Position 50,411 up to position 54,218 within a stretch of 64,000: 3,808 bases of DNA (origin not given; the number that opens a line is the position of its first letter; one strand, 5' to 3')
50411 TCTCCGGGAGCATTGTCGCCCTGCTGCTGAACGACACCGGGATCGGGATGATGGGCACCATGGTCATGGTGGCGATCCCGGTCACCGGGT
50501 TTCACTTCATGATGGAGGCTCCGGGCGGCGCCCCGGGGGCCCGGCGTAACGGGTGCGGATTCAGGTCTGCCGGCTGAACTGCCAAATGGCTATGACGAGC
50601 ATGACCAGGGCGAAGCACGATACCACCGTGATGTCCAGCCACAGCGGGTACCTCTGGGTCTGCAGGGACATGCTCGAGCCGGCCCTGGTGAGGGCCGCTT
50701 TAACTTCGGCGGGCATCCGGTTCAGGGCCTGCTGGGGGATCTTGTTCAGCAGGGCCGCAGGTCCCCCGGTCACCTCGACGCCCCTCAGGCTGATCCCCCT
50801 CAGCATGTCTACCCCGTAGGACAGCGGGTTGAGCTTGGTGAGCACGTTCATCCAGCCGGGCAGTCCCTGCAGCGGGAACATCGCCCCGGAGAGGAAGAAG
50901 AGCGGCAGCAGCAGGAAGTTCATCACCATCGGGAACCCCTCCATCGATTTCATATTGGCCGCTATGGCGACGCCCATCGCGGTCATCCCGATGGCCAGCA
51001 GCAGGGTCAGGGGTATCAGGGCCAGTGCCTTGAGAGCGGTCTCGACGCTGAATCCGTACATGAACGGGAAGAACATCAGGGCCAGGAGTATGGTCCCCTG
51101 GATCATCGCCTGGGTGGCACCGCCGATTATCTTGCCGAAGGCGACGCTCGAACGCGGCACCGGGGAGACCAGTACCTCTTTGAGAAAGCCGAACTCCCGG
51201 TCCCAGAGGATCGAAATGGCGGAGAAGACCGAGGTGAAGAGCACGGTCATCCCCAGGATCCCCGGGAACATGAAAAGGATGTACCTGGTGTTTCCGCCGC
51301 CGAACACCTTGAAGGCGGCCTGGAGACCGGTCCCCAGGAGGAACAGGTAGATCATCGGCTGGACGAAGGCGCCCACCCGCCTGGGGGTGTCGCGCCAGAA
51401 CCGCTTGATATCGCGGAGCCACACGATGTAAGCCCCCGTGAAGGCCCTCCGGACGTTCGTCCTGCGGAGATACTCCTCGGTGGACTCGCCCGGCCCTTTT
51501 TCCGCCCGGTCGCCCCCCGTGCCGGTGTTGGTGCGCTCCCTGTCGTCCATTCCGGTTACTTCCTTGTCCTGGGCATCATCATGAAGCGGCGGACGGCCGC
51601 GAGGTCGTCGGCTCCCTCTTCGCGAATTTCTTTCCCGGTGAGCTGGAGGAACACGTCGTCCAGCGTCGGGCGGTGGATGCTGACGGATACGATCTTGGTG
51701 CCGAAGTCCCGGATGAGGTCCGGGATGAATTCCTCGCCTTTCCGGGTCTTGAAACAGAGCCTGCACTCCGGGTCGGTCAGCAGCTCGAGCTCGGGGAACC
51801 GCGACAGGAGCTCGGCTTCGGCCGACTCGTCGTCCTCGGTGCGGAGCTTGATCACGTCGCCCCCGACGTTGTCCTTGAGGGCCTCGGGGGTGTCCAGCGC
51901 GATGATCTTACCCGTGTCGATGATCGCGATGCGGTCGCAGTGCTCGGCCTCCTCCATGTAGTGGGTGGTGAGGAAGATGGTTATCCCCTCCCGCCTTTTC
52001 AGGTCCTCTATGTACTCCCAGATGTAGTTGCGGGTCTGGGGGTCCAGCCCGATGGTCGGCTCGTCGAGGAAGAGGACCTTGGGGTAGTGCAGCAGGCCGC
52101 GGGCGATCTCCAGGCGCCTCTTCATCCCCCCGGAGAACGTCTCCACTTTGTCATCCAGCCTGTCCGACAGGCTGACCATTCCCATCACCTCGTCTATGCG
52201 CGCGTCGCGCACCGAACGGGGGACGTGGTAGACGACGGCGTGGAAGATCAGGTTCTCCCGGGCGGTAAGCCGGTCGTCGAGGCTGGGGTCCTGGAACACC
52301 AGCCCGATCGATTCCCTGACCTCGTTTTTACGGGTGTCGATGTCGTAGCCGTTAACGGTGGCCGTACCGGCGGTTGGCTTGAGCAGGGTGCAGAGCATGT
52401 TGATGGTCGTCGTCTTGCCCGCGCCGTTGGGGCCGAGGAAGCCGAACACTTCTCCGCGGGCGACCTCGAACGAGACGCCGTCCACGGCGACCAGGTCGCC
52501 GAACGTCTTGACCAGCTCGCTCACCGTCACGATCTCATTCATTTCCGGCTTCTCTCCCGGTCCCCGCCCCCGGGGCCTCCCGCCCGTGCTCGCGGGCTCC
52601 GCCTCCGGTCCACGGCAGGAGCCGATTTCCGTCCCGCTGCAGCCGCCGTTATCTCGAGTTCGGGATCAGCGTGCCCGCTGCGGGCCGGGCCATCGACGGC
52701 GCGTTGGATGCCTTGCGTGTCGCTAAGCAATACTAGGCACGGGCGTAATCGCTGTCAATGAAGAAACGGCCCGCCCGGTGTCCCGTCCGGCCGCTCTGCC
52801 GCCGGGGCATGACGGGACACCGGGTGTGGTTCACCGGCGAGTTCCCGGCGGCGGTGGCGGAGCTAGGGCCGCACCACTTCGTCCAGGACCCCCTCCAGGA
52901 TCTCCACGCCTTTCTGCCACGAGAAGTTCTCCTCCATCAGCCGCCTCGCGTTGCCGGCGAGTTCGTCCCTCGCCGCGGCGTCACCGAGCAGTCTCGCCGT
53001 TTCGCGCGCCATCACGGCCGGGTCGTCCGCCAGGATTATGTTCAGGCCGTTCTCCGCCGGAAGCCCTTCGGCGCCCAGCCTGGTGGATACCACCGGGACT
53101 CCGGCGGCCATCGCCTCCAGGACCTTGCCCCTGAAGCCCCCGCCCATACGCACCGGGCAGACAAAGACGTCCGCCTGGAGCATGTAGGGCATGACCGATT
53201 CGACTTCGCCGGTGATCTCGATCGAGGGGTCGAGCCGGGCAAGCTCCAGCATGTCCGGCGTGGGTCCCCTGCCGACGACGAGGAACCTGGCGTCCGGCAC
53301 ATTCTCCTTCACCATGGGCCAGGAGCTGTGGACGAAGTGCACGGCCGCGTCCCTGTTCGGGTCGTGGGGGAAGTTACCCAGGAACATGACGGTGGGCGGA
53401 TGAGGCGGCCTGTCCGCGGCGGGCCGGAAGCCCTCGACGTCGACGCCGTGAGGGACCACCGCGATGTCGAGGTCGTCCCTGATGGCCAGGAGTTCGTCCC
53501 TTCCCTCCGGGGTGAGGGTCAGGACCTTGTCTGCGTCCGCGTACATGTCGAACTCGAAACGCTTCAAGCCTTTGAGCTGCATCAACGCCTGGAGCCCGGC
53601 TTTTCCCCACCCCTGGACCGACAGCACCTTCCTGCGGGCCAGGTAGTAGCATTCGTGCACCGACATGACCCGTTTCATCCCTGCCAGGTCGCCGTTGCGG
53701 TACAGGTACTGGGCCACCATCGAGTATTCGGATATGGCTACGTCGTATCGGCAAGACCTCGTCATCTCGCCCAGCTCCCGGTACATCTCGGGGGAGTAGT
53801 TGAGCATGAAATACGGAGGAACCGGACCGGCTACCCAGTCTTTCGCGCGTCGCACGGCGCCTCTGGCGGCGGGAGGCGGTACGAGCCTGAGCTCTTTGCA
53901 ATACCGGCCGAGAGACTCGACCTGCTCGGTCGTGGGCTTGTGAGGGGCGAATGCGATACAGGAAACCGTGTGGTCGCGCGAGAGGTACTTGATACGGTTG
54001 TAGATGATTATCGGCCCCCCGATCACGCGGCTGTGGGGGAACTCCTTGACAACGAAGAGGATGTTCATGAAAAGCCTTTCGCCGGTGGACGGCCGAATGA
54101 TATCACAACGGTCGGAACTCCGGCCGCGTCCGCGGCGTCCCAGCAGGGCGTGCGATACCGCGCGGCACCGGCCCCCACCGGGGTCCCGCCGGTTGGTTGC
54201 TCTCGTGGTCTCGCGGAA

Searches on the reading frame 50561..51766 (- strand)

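Call 21: search_protein_families(library=pfam, proteins=[window:50561-51766:-], max_evalue=0.001)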
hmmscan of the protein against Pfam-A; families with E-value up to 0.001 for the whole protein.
window:50561-51766:- (401 aa): 3 families
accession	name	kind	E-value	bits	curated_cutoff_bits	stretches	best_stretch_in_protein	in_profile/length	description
PF01061.29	ABC2_membrane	-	4.2e-35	121.6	26.9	1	113-325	4-209/211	ABC-2 type transporter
PF12698.13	ABC2_membrane_3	-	5.1e-15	55.8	31.6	1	159-395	157-347/347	ABC-2 family transporter protein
PF12679.13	ABC2_membrane_2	-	2.1e-05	24.4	27.2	1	163-400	73-281/283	ABC-2 family transporter protein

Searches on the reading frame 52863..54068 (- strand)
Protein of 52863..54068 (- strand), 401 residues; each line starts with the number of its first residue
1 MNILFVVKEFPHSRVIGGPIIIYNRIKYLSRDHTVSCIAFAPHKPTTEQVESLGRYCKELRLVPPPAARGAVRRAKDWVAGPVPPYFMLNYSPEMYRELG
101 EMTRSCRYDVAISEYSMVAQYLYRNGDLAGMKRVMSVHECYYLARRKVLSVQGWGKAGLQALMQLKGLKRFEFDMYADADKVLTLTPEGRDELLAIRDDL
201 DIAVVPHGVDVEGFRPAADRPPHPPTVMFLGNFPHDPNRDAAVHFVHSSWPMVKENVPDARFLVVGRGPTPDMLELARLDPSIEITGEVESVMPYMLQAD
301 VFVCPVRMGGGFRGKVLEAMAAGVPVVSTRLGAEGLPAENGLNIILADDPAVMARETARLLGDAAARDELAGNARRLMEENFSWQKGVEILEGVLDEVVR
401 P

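Call 21: search_protein_families(library=pfam, proteins=[window:52863-54068:-], max_evalue=0.001)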
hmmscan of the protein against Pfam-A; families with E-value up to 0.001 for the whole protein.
window:52863-54068:- (401 aa): 6 families
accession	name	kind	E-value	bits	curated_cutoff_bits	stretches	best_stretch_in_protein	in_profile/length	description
PF13692.12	Glyco_trans_1_4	-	7.5e-29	101.3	27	1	225-363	2-142/142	Glycosyl transferases group 1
PF00534.26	Glycos_transf_1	-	1.3e-12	48.1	26.4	1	221-376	12-171/172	Glycosyl transferases group 1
PF13439.12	Glyco_transf_4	-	2.2e-08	34.7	28.5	1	22-212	8-169/170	Glycosyltransferase Family 4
PF13524.12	Glyco_trans_1_2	-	4.7e-07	30.3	25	1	258-389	13-140/144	Glycosyl transferase-like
PF13579.12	Glyco_trans_4_4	-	5.8e-06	27.2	29.7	1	65-206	26-156/158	Glycosyl transferase 4-like domain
PF20706.3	GT4-conflict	-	8.5e-06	25.4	26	1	160-389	128-383/385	Family 4 Glycosyltransferase in conflict systems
